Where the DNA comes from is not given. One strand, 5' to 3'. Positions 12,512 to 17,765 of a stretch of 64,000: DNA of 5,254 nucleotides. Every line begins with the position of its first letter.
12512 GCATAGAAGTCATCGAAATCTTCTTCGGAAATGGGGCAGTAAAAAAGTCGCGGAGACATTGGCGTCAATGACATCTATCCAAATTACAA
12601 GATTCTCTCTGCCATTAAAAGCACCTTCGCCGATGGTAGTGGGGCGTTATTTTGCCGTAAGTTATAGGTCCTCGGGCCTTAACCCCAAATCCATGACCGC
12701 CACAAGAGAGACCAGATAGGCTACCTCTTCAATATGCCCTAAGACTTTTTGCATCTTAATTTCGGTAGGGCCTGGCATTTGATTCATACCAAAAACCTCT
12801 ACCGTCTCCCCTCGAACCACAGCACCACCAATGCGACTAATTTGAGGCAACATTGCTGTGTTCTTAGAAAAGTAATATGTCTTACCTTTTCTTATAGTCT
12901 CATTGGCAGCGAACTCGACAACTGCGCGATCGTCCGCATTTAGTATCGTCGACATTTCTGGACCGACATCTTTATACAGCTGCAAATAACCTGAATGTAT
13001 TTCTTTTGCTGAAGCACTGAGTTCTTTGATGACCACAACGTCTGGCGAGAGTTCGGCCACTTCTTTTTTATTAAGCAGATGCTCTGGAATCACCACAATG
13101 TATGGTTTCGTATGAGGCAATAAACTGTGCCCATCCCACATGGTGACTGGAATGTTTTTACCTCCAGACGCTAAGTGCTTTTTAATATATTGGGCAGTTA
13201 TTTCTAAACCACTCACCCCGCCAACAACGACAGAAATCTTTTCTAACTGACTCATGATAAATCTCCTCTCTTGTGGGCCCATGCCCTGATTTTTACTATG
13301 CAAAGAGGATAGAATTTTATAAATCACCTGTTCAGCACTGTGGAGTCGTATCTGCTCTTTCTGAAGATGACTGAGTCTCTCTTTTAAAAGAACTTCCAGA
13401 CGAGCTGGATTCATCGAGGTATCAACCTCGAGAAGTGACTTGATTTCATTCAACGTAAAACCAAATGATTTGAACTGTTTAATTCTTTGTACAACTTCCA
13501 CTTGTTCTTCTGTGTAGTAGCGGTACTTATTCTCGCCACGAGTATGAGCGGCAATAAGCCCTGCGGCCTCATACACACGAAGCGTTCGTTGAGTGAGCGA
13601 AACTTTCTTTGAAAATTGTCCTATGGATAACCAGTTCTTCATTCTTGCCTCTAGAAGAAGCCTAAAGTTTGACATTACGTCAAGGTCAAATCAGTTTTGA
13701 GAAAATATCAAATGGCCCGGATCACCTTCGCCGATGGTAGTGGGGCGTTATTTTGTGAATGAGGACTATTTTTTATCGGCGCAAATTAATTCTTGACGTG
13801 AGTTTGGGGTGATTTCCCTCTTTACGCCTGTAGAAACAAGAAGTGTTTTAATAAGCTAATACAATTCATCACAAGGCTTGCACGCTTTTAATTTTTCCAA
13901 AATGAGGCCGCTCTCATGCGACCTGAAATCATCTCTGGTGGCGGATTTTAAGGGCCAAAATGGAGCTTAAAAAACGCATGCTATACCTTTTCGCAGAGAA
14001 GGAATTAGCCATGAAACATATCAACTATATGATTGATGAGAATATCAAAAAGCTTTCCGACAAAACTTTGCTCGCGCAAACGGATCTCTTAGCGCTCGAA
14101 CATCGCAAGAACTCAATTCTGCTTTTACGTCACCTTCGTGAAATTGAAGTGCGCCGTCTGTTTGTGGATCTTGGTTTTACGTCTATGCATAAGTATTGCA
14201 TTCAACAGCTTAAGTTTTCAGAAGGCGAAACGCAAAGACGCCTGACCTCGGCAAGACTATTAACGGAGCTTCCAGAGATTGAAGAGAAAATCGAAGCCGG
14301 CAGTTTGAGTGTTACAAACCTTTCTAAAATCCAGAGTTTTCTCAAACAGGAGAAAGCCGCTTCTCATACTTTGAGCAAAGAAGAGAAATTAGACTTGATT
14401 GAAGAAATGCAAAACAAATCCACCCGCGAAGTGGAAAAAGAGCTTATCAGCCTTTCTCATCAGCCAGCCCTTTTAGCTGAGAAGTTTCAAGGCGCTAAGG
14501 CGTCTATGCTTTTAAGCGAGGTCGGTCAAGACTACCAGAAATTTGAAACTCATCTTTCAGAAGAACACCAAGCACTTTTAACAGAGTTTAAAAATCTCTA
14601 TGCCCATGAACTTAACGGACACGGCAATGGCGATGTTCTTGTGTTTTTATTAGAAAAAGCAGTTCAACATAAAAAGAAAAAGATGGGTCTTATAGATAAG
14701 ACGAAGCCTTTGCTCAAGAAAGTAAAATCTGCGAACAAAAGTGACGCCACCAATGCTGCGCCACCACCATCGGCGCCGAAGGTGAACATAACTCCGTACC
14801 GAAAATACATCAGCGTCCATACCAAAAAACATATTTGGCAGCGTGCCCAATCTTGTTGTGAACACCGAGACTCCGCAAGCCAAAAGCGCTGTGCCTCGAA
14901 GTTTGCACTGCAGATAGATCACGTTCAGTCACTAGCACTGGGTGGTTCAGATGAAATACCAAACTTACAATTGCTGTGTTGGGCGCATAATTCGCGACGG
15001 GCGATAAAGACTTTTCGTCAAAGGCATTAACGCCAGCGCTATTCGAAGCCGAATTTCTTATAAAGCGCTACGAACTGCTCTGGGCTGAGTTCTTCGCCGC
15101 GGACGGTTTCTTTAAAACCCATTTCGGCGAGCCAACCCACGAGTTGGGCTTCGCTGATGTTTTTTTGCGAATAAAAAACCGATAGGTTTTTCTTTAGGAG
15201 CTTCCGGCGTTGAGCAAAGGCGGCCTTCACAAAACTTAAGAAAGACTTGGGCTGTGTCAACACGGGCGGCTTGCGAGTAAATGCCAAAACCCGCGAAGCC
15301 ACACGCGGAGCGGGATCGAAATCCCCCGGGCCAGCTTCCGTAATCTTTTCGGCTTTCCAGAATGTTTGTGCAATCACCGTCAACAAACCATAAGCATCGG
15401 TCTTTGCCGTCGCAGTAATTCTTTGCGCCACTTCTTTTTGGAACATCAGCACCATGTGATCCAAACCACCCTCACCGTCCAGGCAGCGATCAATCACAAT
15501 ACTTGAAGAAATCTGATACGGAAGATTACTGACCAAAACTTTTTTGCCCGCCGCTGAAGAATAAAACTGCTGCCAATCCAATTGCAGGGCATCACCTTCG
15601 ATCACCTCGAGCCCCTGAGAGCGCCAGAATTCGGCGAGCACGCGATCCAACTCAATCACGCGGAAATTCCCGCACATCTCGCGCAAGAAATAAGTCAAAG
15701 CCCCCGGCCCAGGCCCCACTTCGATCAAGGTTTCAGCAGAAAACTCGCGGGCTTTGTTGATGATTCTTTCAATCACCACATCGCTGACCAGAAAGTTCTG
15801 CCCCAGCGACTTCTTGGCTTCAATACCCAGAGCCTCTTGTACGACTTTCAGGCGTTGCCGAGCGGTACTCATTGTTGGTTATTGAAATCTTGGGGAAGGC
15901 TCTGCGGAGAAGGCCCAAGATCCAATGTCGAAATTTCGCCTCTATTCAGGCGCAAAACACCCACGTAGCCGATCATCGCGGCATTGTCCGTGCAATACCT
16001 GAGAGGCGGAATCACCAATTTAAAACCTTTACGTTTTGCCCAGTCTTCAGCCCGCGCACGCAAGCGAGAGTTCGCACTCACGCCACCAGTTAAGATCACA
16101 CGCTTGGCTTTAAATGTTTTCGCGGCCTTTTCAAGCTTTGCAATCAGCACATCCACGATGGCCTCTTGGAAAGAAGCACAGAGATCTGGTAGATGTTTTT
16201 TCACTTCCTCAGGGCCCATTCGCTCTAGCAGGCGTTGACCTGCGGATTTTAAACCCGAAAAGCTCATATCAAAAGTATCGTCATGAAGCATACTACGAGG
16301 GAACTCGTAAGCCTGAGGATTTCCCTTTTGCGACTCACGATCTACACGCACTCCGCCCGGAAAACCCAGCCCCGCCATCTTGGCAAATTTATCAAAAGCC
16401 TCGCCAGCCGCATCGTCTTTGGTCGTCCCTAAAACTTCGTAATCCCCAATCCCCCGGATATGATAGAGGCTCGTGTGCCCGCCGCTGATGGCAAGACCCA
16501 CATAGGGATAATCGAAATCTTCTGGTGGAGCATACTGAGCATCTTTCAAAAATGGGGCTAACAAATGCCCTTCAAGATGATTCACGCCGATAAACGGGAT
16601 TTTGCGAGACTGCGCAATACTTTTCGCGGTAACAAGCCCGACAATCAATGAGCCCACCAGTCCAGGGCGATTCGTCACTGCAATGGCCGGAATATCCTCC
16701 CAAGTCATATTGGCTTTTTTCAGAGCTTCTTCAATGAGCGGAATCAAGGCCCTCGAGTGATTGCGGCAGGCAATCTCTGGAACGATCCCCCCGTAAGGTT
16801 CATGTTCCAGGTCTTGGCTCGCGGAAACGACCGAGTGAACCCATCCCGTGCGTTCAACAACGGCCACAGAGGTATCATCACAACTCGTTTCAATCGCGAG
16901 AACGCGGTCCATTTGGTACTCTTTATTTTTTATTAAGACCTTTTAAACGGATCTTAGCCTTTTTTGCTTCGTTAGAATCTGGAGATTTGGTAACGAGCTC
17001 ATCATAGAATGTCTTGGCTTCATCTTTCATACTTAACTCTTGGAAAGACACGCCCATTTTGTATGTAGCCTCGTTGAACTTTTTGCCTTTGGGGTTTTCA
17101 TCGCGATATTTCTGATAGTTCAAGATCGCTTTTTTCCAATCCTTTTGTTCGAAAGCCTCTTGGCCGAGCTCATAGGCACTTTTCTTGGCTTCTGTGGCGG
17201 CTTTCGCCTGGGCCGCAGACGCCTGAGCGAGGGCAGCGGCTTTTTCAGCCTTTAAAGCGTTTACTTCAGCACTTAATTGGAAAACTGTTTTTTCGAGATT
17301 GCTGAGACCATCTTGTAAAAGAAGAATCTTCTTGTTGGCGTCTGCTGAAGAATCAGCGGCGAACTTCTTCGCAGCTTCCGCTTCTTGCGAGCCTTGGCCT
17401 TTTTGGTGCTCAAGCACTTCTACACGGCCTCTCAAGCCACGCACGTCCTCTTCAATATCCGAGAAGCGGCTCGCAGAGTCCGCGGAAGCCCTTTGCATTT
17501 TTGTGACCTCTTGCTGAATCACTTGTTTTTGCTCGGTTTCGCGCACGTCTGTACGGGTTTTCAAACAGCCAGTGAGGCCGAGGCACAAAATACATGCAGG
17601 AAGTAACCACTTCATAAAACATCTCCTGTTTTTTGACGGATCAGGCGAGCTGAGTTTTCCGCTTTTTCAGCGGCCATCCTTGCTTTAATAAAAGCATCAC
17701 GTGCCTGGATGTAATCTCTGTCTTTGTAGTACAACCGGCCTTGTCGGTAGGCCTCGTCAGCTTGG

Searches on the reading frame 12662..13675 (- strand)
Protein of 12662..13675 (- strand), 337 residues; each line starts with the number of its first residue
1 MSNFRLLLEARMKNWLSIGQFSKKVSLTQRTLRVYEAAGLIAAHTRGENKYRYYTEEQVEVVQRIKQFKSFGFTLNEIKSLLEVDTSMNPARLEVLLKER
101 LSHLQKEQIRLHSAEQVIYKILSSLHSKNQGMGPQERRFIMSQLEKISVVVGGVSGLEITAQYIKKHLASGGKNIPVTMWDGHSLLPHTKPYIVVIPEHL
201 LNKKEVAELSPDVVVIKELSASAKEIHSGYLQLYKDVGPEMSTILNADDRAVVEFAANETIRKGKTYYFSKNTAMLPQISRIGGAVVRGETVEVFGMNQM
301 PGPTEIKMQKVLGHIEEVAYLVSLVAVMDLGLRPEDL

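Call 102: search_protein_families(library=pfam, proteins=[window:12662-13675:-], max_evalue=0.00001)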
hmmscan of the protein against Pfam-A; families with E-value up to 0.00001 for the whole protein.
window:12662-13675:- (337 aa): 3 families
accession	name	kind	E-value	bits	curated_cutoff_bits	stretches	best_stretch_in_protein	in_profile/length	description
PF13411.12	MerR_1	-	1.4e-16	60.8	21.6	1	17-83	2-67/69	MerR HTH family regulatory protein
PF00376.29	MerR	-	5.5e-11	42.5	28.2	1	17-54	1-38/38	MerR family regulatory protein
PF09278.17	MerR-DNA-bind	-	5.5e-06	27.3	25.4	0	61-116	3-60/65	MerR, DNA binding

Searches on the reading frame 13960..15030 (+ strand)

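Call 103: search_protein_families(library=pfam, proteins=[window:13960-15030:+], max_evalue=0.00001)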
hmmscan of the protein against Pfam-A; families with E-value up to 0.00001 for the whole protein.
window:13960-15030:+ (356 aa): 1 family
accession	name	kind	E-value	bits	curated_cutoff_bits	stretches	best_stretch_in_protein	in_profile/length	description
PF01844.29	HNH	-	2.9e-06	27.7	21.4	1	310-342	3-39/47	HNH endonuclease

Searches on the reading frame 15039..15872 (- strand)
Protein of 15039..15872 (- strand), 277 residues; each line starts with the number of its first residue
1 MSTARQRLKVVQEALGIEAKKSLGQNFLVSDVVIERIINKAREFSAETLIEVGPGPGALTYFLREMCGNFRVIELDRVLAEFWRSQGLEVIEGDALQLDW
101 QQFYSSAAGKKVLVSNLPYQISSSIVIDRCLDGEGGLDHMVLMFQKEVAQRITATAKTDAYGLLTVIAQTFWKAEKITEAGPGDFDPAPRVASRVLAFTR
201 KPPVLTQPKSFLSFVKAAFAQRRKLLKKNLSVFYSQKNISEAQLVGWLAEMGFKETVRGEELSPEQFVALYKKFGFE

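Call 103: search_protein_families(library=pfam, proteins=[window:15039-15872:-], max_evalue=0.00001)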
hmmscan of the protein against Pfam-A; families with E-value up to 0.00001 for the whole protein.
window:15039-15872:- (277 aa): 1 family
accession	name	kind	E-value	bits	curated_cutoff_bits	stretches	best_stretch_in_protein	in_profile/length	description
PF00398.26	RrnaAD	-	6.8e-44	150.4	24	1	18-241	3-234/263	Ribosomal RNA adenine dimethylase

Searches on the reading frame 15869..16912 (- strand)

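Call 103: search_protein_families(library=pfam, proteins=[window:15869-16912:-], max_evalue=0.00001)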
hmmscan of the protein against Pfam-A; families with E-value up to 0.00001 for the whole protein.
window:15869-16912:- (347 aa): 2 families
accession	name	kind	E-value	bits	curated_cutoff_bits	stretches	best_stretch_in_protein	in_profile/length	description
PF00814.31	TsaD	-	3.8e-90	302.6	24.8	1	29-316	6-264/264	tRNA N6-adenosine threonylcarbamoyltransferase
PF22521.2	HypF_C_2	-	3.5e-07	30.7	27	1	238-309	163-234/241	Carbamoyltransferase, Kae1-like Domain, second subdomain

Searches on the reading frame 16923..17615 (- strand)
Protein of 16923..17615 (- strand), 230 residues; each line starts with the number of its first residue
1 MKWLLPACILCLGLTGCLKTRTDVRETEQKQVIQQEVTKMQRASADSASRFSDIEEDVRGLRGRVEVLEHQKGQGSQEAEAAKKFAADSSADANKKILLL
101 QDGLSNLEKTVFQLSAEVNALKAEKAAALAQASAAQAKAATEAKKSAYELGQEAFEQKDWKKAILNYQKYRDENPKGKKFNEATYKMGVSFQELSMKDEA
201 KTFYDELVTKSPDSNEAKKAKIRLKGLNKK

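Call 103: search_protein_families(library=pfam, proteins=[window:16923-17615:-], max_evalue=0.00001)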
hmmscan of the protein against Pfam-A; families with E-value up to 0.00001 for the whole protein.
window:16923-17615:- (230 aa): 1 family
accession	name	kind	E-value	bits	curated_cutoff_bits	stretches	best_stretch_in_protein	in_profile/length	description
PF13174.12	TPR_6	-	2.6e-08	34.4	26.3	0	182-214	1-33/33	Tetratricopeptide repeat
